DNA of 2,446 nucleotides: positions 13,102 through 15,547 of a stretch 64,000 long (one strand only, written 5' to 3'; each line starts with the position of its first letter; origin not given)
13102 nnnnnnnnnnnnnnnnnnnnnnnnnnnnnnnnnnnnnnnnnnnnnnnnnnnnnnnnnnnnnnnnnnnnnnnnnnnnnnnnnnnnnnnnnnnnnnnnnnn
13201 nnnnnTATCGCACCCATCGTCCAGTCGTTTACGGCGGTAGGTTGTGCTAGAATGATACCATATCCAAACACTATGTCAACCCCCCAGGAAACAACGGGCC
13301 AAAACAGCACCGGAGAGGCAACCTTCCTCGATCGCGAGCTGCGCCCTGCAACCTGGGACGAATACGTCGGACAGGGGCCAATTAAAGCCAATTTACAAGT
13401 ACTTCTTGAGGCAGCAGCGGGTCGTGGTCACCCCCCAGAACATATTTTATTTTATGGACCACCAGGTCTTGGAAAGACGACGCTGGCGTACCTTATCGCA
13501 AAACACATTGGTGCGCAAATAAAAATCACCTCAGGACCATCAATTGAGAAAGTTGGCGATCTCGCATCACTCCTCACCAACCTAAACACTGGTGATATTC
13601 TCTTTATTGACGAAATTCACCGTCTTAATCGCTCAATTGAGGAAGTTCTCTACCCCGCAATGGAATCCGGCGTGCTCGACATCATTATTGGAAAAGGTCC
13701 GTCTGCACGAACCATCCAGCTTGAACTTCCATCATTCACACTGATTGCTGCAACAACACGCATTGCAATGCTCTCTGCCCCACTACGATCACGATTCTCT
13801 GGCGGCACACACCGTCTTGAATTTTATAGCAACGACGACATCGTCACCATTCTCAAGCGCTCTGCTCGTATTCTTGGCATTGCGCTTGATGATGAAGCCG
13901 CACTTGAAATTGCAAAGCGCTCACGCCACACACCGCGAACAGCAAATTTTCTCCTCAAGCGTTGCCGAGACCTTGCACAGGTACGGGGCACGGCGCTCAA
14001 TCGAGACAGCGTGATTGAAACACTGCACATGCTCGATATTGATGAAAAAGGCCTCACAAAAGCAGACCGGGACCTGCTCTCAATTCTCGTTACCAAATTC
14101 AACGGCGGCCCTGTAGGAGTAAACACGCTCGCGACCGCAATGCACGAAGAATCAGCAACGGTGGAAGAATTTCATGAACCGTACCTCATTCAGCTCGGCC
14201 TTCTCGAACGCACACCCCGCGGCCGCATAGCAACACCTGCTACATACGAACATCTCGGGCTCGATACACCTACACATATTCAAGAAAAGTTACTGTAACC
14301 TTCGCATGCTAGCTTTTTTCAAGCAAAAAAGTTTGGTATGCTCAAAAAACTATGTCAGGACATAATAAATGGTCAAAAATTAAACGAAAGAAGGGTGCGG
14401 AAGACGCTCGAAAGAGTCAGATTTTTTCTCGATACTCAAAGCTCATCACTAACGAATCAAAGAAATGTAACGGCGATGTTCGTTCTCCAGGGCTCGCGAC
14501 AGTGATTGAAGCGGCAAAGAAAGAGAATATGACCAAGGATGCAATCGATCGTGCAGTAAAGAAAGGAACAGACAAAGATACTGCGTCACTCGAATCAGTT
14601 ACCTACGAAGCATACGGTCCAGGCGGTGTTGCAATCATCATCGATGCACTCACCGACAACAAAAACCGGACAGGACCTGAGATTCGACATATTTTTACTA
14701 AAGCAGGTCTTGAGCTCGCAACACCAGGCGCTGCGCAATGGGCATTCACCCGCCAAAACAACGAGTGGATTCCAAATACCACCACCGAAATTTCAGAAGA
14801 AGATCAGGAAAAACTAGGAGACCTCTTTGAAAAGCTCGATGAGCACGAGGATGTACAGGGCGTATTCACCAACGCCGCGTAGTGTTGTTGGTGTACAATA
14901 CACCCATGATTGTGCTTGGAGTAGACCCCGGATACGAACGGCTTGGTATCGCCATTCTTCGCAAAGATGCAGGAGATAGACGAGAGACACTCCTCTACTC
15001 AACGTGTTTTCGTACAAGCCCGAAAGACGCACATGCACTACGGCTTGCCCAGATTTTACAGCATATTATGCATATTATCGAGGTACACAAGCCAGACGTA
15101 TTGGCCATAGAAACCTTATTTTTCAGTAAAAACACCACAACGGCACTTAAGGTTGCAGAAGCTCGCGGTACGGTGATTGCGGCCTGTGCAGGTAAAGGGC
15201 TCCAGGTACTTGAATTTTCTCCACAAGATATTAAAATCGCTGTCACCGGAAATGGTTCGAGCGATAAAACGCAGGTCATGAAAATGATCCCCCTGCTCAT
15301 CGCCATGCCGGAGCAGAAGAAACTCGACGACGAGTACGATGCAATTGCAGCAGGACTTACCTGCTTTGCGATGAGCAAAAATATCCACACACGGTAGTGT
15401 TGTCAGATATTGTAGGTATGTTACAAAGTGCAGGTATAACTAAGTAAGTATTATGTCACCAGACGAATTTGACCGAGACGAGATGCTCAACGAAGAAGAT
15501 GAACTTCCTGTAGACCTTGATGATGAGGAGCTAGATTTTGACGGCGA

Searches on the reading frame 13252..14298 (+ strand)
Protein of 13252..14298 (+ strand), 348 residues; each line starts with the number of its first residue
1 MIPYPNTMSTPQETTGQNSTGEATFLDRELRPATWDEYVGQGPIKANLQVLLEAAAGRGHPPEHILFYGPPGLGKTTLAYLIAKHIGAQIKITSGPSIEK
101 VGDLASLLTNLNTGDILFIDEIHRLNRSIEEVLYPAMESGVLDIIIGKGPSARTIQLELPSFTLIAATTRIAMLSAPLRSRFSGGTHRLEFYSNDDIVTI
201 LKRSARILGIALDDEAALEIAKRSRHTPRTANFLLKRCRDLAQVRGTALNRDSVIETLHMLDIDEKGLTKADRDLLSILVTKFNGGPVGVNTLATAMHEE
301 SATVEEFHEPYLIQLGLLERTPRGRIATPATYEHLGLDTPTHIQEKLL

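Call 26: search_protein_families(library=pfam, proteins=[window:13252-14298:+], max_evalue=0.00001)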
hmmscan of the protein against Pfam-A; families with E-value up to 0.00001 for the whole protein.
window:13252-14298:+ (348 aa): 5 families
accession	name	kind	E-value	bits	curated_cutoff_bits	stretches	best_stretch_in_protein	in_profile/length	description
PF05496.18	RuvB_N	-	1.7e-68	229.8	27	1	30-183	1-154/159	Holliday junction DNA helicase RuvB P-loop domain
PF05491.19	RuvB_C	-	7.5e-23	80.7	24.7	1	265-335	1-71/72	RuvB C-terminal winged helix domain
PF17864.7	AAA_lid_4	-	7e-21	74.2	27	1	192-264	1-74/74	RuvB AAA lid domain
PF00004.35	AAA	-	3e-19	70.2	21.2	1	65-183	1-124/131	ATPase family associated with various cellular activities (AAA)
PF07728.20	AAA_5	-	1.7e-10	41.5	22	1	64-182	1-139/139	AAA domain (dynein-related subfamily)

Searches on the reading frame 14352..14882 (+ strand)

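Call 26: search_protein_families(library=pfam, proteins=[window:14352-14882:+], max_evalue=0.00001)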
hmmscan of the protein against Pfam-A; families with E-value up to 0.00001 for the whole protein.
window:14352-14882:+ (176 aa): 2 families
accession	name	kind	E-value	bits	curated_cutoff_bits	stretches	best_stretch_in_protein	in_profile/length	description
PF01709.26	Transcrip_reg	-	1.1e-31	110.2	27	2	80-135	1-56/160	TACO1/YebC second and third domain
PF20772.2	TACO1_YebC_N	-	6.6e-20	71.8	36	1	5-74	1-72/73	TACO1/YebC protein N-terminal domain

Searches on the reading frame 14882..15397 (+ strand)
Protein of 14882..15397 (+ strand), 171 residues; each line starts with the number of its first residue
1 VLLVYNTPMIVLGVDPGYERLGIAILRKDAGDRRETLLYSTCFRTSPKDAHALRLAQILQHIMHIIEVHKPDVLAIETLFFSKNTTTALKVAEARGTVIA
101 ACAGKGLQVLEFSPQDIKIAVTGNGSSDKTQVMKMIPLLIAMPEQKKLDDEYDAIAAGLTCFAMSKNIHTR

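Call 26: search_protein_families(library=pfam, proteins=[window:14882-15397:+], max_evalue=0.00001)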
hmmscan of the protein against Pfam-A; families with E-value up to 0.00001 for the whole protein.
window:14882-15397:+ (171 aa): 1 family
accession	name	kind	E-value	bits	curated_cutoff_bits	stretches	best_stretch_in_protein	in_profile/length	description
PF02075.23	RuvC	-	1.3e-35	122.9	22.2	1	11-160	1-147/148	Crossover junction endodeoxyribonuclease RuvC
